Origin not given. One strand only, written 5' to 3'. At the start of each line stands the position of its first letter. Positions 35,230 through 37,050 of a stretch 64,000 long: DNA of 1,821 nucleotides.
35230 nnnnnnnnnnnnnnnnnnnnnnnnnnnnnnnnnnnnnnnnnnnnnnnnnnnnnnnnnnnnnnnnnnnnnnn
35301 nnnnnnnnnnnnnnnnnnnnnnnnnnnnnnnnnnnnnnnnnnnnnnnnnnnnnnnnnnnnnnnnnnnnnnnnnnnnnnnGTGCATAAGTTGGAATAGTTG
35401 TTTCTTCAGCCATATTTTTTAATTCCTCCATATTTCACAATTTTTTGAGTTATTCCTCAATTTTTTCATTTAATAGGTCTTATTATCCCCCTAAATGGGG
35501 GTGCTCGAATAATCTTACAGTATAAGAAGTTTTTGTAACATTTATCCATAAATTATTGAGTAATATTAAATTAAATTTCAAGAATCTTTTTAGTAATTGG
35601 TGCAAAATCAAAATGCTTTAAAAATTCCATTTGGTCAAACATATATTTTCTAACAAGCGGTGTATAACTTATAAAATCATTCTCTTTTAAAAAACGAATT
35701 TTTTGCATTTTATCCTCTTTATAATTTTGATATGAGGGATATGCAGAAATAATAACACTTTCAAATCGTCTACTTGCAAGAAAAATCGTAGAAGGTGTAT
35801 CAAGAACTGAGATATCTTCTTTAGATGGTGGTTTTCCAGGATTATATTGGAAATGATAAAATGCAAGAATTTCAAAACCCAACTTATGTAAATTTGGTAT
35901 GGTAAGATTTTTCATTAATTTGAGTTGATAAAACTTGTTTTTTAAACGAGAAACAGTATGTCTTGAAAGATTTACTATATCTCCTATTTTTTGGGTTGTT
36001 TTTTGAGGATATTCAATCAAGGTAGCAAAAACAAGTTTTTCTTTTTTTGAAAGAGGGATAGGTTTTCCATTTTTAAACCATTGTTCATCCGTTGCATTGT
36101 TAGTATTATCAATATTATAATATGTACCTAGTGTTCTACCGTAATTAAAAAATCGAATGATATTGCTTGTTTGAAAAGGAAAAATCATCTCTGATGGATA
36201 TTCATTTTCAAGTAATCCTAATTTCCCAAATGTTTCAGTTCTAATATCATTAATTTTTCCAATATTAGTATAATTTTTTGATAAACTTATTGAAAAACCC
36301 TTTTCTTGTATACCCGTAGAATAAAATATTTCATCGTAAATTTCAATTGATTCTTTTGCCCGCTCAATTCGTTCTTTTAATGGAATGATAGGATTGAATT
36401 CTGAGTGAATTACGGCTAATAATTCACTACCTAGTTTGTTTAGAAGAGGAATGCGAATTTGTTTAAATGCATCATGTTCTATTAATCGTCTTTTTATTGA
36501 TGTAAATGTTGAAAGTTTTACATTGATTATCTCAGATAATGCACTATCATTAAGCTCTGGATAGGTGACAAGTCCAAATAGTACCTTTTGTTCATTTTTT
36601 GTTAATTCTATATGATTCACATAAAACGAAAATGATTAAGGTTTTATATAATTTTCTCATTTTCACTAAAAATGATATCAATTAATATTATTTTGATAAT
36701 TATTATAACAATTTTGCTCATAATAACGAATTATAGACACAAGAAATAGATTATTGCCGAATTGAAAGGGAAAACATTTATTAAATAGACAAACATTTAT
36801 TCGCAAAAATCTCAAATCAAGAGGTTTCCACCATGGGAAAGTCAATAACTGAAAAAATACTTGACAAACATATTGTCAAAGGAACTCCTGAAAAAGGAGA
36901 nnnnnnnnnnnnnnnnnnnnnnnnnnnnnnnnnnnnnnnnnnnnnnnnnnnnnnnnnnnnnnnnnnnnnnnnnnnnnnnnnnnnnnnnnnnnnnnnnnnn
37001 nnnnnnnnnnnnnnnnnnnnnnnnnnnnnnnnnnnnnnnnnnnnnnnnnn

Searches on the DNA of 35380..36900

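Call 81: search_rna_families(source=window, start=35380, end=36900, threshold=evalue, max_evalue=1)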
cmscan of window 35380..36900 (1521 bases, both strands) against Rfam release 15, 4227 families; matches with E-value up to 1: 0.
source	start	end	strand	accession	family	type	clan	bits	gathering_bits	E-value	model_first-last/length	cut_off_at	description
